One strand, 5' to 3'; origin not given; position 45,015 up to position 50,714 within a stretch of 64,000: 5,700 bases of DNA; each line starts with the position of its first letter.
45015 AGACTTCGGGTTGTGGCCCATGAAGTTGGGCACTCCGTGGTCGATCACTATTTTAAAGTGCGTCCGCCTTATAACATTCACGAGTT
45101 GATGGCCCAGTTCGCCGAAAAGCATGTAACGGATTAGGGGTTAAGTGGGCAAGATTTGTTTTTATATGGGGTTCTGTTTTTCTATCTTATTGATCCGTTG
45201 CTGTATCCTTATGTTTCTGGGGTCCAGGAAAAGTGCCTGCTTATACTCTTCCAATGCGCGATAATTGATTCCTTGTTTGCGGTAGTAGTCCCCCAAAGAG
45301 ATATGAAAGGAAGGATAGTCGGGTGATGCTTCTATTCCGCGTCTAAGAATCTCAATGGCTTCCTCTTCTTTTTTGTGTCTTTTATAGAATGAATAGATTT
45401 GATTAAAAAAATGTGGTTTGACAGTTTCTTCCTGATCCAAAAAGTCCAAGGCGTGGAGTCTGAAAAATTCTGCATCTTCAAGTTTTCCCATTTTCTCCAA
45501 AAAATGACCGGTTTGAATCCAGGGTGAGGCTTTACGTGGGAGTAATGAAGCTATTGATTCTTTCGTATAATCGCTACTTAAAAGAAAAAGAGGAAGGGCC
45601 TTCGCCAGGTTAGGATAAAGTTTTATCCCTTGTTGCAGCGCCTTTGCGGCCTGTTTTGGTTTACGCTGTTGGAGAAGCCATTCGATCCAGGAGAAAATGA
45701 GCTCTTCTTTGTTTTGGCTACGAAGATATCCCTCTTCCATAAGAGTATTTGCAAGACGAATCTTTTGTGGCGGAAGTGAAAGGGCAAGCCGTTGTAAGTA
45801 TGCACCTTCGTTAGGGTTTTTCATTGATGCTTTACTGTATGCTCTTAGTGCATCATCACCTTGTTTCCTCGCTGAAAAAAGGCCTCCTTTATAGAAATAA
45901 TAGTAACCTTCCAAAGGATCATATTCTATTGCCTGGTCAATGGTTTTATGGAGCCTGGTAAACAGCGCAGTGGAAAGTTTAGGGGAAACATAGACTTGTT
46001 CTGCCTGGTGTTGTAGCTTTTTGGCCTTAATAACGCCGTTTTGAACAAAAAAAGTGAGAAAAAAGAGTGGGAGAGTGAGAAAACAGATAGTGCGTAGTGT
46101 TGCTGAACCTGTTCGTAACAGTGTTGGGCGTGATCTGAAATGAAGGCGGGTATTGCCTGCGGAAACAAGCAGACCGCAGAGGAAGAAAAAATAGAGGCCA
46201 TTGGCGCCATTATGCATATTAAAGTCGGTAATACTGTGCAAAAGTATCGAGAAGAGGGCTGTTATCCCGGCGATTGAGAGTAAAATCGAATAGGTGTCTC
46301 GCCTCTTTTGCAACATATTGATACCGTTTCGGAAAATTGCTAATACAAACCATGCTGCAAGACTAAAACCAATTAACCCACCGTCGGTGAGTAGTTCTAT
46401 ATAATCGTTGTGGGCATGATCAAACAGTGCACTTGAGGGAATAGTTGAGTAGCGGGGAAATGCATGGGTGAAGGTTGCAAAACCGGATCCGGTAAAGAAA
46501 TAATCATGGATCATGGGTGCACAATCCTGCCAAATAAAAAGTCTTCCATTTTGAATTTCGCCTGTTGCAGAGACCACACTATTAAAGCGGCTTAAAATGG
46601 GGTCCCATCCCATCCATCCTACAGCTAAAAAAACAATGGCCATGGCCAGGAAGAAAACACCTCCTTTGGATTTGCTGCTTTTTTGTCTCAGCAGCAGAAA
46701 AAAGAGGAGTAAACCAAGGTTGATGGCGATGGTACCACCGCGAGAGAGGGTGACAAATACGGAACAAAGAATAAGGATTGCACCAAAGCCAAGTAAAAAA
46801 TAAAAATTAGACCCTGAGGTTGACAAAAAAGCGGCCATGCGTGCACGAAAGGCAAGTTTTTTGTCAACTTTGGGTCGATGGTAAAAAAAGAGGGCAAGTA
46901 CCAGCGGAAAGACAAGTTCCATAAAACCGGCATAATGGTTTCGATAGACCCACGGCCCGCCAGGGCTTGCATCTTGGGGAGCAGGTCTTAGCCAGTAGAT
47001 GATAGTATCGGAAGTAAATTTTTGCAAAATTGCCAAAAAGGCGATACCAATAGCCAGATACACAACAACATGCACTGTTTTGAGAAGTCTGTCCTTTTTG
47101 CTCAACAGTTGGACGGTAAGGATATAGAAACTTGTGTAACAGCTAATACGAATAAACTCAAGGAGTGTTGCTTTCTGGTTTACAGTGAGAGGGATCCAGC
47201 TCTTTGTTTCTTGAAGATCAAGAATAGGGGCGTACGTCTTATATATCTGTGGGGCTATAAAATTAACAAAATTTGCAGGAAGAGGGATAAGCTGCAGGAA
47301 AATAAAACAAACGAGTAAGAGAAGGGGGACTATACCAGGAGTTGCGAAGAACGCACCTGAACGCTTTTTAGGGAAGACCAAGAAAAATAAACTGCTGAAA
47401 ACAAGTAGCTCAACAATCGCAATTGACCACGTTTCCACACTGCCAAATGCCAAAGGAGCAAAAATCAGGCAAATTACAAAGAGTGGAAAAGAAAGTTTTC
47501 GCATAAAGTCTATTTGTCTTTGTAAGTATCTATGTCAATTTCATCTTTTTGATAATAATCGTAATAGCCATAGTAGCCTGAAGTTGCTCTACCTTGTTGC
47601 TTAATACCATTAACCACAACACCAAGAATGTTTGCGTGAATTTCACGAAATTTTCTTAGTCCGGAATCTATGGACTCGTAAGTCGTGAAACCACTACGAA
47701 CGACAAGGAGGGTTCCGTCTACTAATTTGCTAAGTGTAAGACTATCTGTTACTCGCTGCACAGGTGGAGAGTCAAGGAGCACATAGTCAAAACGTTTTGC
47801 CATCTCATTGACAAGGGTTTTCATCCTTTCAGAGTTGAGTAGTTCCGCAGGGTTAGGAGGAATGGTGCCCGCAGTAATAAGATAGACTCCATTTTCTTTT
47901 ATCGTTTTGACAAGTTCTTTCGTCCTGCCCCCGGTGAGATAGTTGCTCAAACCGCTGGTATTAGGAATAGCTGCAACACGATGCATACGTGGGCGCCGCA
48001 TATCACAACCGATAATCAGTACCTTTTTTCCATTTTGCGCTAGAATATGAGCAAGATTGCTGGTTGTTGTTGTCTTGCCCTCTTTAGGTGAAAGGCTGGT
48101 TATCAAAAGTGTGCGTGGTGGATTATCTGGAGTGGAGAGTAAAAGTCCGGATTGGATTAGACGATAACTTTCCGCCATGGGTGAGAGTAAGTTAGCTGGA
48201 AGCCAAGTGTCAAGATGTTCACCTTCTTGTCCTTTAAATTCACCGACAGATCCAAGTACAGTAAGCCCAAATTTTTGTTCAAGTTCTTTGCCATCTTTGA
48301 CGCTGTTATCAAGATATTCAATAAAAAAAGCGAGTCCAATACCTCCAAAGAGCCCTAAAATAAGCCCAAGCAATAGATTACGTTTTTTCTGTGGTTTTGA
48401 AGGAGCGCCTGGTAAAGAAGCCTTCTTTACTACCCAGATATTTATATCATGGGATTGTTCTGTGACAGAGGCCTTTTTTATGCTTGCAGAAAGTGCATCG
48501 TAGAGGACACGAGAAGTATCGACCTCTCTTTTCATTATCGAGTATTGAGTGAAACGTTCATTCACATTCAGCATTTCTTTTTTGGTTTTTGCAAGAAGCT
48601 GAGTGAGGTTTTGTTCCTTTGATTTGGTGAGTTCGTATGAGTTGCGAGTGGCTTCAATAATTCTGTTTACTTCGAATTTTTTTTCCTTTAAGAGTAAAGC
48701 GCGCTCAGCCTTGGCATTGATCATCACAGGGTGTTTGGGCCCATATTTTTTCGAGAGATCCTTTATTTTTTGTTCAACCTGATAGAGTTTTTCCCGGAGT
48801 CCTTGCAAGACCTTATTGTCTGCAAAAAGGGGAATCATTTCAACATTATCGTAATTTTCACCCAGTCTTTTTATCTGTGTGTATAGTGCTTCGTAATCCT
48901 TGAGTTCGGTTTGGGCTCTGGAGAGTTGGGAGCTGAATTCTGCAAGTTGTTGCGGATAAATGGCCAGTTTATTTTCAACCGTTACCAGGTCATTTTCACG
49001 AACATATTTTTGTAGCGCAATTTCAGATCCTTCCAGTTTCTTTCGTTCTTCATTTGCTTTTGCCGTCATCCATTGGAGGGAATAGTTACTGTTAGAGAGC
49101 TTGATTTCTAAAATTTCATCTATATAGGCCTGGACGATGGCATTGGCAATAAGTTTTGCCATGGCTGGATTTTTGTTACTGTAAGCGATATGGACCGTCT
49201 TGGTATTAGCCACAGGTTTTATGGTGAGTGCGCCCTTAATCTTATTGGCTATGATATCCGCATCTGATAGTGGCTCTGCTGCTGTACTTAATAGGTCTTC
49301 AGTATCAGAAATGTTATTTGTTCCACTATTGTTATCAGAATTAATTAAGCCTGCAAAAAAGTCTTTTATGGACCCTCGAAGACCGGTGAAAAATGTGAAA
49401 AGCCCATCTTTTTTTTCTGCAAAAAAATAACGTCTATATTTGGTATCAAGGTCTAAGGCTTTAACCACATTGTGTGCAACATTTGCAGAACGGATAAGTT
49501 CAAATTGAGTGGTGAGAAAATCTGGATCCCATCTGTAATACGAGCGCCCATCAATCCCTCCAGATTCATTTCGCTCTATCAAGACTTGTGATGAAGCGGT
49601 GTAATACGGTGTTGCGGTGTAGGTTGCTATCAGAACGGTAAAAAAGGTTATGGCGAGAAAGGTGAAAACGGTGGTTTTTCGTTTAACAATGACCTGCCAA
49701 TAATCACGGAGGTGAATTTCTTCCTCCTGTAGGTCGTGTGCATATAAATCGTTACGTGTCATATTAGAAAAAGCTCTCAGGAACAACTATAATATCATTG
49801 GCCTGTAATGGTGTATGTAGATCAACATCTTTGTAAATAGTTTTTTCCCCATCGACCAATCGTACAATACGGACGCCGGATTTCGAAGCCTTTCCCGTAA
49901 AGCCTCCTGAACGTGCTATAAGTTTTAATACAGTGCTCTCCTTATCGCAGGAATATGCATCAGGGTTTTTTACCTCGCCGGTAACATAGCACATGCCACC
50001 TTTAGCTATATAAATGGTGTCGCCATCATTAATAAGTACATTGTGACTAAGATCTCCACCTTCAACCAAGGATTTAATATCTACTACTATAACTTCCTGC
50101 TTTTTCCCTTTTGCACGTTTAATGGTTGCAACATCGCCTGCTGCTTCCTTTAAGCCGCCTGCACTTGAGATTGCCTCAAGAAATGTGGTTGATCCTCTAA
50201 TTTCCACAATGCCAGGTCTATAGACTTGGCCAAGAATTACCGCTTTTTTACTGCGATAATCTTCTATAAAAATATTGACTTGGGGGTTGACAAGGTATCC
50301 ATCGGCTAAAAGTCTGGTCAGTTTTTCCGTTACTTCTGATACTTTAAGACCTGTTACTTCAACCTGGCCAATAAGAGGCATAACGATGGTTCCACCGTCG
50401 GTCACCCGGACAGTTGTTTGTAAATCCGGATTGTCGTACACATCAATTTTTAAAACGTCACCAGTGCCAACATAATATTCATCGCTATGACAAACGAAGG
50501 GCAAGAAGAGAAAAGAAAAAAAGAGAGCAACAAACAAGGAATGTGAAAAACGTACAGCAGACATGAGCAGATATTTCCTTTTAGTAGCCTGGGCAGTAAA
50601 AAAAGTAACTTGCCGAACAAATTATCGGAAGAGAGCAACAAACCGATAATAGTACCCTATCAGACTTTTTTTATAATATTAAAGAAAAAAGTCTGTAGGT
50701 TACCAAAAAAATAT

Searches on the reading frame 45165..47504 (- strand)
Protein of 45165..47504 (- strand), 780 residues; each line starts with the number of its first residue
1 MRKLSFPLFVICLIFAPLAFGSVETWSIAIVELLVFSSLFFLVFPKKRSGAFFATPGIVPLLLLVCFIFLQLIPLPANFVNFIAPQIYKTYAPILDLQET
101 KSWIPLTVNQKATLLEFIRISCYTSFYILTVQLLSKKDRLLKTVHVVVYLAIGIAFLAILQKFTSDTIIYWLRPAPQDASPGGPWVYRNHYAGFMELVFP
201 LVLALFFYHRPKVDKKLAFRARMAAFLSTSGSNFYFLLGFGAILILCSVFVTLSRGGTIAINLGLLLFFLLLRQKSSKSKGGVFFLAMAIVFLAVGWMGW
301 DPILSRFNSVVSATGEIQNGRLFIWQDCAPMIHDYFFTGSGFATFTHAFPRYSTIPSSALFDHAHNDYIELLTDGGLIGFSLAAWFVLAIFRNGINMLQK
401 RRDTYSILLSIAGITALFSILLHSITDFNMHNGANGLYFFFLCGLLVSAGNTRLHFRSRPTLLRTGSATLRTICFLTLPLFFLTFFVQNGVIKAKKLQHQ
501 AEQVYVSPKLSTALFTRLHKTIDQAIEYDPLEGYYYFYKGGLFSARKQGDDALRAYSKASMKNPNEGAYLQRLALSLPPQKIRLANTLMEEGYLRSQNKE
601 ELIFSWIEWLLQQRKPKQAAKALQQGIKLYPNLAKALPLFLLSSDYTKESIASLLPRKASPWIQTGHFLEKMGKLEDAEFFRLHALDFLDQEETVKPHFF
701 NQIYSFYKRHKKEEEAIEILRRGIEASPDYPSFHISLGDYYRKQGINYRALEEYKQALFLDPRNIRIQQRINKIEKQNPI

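Call 9: search_protein_families(library=pfam, proteins=[window:45165-47504:-], max_evalue=0.001)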
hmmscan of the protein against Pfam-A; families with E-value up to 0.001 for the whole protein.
window:45165-47504:- (780 aa): 9 families
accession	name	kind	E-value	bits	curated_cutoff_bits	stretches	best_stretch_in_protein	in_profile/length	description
PF04932.20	Wzy_C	-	3.5e-25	89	31.7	1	241-382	2-147/149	O-Antigen ligase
PF13428.12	TPR_14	-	1e-10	41.6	23.5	0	604-637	5-38/44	Tetratricopeptide repeat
PF07719.23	TPR_2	-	2.1e-10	40.3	27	0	733-764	3-34/34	Tetratricopeptide repeat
PF13414.12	TPR_11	-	4.7e-09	36.2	26.8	0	738-767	1-30/42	TPR repeat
PF13432.12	TPR_16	-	4.1e-08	33.9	32.7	0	714-764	14-64/65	Tetratricopeptide repeat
PF00515.34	TPR_1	-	2.6e-07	30.6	27.8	0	734-764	4-34/34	Tetratricopeptide repeat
PF13431.12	TPR_17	-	7.7e-06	26.2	24.4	0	721-750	3-32/34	Tetratricopeptide repeat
PF13181.12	TPR_8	-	2.5e-05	24.5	25.7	0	707-730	11-34/34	Tetratricopeptide repeat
PF14559.12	TPR_19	-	8.3e-05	23.3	25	0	714-768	8-62/68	Tetratricopeptide repeat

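Call 28: search_protein_families(library=ncbifam, proteins=[window:45165-47504:-], max_evalue=0.00001)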
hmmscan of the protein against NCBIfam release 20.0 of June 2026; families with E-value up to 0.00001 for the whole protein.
window:45165-47504:- (780 aa): 5 families
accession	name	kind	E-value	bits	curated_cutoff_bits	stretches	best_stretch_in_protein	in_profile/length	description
TIGR00947.1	2A73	equivalog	1.5e-12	47.3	366.4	1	109-445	88-418/425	IctB family putative bicarbonate transporter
TIGR03097.1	PEP_O_lig_1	hypoth_equivalog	4e-10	39.1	188.1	1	226-393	183-348/408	putative O-glycosylation ligase, exosortase A system-associated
NF040959.1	MamA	equivalog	1.7e-07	30.9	200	0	705-772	113-180/204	magnetosome protein MamA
TIGR02521.1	type_IV_pilW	equivalog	1.2e-06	28.2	154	0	707-767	41-101/234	type IV pilus biogenesis/stability protein PilW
TIGR02917.1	PEP_TPR_lipo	equivalog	4.1e-06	25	312.2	0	709-765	443-499/899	XrtA/PEP-CTERM system TPR-repeat protein PrsT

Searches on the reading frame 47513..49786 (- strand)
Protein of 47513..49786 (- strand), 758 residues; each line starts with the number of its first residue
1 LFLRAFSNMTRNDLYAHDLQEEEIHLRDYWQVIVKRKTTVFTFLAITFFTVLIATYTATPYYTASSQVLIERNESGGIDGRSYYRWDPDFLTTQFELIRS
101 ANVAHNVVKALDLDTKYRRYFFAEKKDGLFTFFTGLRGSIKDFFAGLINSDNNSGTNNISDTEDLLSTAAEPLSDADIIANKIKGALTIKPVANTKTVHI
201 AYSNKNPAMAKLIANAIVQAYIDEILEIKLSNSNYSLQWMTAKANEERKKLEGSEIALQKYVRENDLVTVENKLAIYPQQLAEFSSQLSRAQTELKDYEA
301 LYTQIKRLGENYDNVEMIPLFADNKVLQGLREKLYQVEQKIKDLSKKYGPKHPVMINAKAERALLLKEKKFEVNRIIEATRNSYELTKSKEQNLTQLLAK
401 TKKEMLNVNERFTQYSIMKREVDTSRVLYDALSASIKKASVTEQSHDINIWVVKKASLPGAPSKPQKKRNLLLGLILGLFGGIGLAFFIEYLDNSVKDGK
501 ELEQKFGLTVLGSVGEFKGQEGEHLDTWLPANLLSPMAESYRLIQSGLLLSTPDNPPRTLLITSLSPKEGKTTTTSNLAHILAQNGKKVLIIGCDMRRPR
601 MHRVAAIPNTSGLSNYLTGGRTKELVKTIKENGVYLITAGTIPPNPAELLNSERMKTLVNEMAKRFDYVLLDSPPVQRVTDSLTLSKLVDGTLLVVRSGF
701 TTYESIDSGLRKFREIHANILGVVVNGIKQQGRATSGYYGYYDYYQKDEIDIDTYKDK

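Call 9: search_protein_families(library=pfam, proteins=[window:47513-49786:-], max_evalue=0.001)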
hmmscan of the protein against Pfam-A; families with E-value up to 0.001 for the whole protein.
window:47513-49786:- (758 aa): 8 families
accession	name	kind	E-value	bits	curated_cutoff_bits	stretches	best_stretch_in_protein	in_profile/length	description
PF13807.11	GNVR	-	1.1e-09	38.5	27.7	1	418-488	9-79/82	G-rich domain on putative tyrosine kinase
PF13614.12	AAA_31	-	1.8e-09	38.2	27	1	570-686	14-138/177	AAA domain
PF01656.29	CbiA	-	1.4e-07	31.9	25.4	1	562-734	3-89/125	CobQ/CobB/MinD/ParA nucleotide binding domain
PF02706.20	Wzz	-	3.8e-07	30.8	25.5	1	22-110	1-90/91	Chain length determinant protein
PF10609.15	ParA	-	1.3e-06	28.5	27.1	1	570-726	16-173/246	NUBPL iron-transfer P-loop NTPase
PF00142.24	Fer4_NifH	-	8.2e-06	25.9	25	1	570-597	12-39/271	4Fe-4S iron sulfur cluster binding proteins, NifH/frxC family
PF00448.28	SRP54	-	0.00013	22.1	22.7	1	570-599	13-42/196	SRP54-type protein, GTPase domain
PF13500.12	AAA_26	-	0.00031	21.1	27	0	558-589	1-32/198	AAA domain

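Call 28: search_protein_families(library=ncbifam, proteins=[window:47513-49786:-], max_evalue=0.00001)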
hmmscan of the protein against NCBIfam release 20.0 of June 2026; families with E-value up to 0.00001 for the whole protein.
window:47513-49786:- (758 aa): 13 families
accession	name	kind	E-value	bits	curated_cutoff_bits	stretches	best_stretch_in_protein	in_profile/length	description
TIGR01005.1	eps_transp_fam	subfamily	4.7e-70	236.7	411.7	2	21-515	1-478/754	exopolysaccharide transport protein family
TIGR03017.1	EpsF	equivalog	1.3e-63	215.2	422.75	2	179-514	115-443/444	chain length determinant protein EpsF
NF008568.0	PRK11519.1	equivalog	1.5e-54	185.4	1068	1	369-747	326-716/720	tyrosine-protein kinase Wzc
NF007350.0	PRK09841.1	equivalog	3.4e-49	167.6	1248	2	539-747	513-723/726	tyrosine-protein kinase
TIGR01007.1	eps_fam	subfamily_domain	7e-48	162.9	108.05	1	539-742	1-203/204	polysaccharide biosynthesis tyrosine autokinase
TIGR03007.1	pepcterm_ChnLen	equivalog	9.1e-36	123.1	278.85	1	161-516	88-462/498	XrtA system polysaccharide chain length determinant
TIGR03018.1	pepcterm_TyrKin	hypoth_equivalog_domain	5.7e-35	120.5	230.65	1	534-726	8-207/207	XrtA-associated tyrosine autokinase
TIGR03029.1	EpsG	equivalog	1e-30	106.9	313.8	1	534-726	80-273/274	chain length determinant protein tyrosine kinase EpsG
TIGR01006.1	polys_exp_MPA1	subfamily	8e-19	68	296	1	445-517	152-224/226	CspC family polysaccharide chain length determinant protein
TIGR01969.1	minD_arch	subfamily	1e-10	41.2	201.75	1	568-731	11-173/251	cell division ATPase MinD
TIGR01968.1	minD_bact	equivalog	1.5e-08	34.3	212.9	1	560-674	4-120/261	septum site-determining protein MinD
TIGR03371.1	cellulose_yhjQ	equivalog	3.4e-08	33.3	157.85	1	560-730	4-180/246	cellulose biosynthesis protein BcsQ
TIGR00959.1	ffh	equivalog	8.2e-08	31.5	473.2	0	552-600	94-142/428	signal recognition particle protein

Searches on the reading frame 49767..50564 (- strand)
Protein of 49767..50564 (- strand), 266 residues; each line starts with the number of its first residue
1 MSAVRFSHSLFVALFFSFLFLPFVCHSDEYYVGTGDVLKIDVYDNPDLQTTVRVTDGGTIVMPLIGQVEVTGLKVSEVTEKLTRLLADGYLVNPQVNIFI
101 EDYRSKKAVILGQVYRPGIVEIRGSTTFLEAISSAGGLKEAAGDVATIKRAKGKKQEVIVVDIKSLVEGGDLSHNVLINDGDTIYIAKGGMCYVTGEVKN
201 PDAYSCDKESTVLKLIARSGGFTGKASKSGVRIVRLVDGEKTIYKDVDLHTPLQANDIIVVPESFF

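Call 9: search_protein_families(library=pfam, proteins=[window:49767-50564:-], max_evalue=0.001)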
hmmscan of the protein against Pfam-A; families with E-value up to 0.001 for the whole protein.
window:49767-50564:- (266 aa): 3 families
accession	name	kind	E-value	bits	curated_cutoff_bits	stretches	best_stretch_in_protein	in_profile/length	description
PF22461.2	SLBB_2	-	5.2e-22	78.2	27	2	106-186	1-79/79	SLBB domain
PF02563.21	Poly_export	-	4e-21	75.4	28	1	28-100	5-76/77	Polysaccharide biosynthesis/export protein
PF10531.15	SLBB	-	1.1e-20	73.6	27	2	193-242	3-51/55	SLBB domain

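Call 28: search_protein_families(library=ncbifam, proteins=[window:49767-50564:-], max_evalue=0.00001)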
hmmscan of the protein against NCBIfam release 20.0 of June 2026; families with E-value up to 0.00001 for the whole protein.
window:49767-50564:- (266 aa): 4 families
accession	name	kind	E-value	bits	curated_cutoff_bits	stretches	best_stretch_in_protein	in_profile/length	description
TIGR03028.1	EpsE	equivalog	7.2e-54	182.6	262.65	1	29-266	1-239/239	polysaccharide export protein EpsE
TIGR03027.2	pepcterm_export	equivalog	1.4e-38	132.3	180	2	29-188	2-166/169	XrtA/PEP-CTERM system exopolysaccharide export protein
NF011658.0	PRK15078.1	subfamily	4.5e-32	111.2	333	1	29-241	84-308/380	polysaccharide export protein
NF041843.1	EpsY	equivalog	4.4e-23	81.6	320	1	27-182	50-206/211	exopolysaccharide export protein EpsY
